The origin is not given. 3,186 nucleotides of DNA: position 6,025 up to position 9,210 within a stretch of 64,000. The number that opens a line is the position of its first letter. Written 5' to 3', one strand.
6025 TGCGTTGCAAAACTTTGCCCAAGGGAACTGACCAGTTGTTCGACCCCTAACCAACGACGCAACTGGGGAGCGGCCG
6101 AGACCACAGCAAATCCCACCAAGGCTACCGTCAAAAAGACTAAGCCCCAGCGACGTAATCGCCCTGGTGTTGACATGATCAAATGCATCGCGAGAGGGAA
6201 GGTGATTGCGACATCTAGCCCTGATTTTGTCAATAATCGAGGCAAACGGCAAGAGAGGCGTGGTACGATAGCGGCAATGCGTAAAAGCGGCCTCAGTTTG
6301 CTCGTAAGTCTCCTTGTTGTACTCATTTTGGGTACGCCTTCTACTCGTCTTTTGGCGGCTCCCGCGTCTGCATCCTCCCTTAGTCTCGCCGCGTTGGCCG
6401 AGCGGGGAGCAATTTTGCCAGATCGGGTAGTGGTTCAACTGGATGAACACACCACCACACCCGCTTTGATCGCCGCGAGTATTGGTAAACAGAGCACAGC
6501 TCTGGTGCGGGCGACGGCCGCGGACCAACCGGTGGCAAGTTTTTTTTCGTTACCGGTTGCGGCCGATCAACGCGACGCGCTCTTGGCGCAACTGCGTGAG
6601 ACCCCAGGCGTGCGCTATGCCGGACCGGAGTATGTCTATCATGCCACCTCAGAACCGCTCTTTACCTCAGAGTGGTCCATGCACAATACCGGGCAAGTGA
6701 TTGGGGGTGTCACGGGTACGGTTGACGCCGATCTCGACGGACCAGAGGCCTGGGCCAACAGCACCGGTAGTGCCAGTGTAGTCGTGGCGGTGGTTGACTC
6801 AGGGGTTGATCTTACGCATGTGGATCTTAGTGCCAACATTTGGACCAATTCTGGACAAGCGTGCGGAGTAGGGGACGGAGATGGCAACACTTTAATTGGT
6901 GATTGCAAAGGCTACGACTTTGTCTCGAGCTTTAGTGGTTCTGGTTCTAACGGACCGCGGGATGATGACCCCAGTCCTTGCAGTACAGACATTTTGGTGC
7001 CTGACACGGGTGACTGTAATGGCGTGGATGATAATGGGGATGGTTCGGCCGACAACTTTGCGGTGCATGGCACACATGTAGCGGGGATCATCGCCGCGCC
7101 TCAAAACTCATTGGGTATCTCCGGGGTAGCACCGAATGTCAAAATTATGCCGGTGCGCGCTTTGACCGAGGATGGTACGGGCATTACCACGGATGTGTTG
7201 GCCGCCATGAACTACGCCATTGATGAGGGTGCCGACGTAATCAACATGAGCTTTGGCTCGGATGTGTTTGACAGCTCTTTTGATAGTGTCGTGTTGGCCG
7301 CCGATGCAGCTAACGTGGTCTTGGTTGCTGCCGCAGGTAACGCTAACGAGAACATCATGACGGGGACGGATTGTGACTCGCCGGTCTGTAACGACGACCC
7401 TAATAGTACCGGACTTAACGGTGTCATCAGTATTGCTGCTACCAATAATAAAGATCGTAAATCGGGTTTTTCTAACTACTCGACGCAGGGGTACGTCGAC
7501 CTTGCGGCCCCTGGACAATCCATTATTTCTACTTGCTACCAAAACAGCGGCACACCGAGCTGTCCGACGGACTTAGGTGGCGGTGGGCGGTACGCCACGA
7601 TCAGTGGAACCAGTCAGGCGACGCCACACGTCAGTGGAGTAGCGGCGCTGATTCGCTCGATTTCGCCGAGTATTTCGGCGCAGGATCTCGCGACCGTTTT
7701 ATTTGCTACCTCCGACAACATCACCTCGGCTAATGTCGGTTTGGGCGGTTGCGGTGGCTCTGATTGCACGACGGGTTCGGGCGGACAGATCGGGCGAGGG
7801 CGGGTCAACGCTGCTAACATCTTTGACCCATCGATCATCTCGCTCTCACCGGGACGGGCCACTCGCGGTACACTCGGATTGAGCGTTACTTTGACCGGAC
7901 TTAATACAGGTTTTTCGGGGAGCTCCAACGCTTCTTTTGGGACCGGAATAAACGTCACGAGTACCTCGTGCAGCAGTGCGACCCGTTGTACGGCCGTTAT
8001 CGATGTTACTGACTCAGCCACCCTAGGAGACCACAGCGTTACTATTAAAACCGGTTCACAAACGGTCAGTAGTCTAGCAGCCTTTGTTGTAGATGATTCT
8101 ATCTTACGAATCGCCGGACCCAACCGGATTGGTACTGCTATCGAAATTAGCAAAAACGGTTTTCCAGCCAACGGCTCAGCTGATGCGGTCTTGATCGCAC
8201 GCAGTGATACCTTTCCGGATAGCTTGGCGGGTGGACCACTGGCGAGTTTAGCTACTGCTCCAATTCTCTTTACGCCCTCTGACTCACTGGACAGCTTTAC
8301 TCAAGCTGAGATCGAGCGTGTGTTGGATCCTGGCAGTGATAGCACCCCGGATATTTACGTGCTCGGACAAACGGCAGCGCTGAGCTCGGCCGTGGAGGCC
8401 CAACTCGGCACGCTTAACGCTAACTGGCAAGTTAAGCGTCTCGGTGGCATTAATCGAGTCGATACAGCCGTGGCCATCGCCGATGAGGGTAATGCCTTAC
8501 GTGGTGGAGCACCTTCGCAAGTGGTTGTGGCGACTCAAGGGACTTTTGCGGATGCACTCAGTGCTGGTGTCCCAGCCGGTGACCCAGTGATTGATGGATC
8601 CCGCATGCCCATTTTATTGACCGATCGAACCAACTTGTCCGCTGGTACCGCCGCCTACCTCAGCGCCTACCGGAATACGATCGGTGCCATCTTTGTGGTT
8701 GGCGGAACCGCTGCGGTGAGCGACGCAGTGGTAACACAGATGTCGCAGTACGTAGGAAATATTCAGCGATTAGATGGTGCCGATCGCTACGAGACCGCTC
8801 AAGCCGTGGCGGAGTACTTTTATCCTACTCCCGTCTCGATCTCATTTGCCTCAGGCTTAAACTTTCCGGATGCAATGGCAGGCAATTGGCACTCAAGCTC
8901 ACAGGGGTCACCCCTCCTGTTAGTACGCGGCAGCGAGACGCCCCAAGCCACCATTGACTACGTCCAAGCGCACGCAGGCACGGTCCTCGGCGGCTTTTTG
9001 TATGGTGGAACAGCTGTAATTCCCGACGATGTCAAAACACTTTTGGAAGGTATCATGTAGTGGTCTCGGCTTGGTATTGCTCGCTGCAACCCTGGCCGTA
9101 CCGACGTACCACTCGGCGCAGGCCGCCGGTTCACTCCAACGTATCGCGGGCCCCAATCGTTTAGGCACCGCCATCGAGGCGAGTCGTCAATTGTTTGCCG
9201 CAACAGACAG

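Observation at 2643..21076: One locus encodes both a Wzx/Wzy-type glycopolymer pathway and CWB2-anchored surface proteins, which points to a self-contained cell-wall polymer plus anchored-protein system.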

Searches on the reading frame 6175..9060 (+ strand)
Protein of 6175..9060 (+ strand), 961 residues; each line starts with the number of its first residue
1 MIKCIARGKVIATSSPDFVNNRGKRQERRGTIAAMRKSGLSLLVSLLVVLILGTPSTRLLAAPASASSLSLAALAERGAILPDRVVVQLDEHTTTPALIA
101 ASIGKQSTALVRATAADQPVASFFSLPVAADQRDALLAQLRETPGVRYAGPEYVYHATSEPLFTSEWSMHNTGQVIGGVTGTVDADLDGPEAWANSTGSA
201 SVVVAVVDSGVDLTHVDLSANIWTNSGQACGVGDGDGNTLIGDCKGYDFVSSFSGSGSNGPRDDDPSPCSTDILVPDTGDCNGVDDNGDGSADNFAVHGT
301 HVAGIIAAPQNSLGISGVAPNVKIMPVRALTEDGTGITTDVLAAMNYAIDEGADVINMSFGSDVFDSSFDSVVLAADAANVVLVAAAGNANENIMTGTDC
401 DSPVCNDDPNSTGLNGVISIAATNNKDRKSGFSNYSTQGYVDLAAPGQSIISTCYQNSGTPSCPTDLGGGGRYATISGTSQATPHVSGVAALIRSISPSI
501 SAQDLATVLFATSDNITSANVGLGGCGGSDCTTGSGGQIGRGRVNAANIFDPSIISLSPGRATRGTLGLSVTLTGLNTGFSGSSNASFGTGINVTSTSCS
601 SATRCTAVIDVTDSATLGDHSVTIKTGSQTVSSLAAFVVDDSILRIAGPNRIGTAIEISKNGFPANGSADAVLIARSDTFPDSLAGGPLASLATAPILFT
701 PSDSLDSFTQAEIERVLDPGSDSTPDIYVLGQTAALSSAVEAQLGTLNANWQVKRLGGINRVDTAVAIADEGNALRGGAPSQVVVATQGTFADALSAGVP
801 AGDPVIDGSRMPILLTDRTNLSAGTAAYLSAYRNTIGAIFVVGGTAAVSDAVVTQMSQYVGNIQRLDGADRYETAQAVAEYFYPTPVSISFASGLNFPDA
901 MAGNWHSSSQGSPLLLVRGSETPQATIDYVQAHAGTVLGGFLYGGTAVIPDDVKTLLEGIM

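Call 3: search_protein_families(library=pfam, proteins=[window:6175-9060:+], max_evalue=0.01)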
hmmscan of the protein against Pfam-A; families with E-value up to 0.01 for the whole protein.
window:6175-9060:+ (961 aa): 2 families
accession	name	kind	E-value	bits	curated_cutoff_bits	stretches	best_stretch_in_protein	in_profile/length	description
PF00082.27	Peptidase_S8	-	3.6e-48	164.8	21.8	1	201-521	3-285/288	Subtilase family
PF04122.17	CW_binding_2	-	2.1e-47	160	24.9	3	645-741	1-73/73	Cell wall binding domain 2 (CWB2)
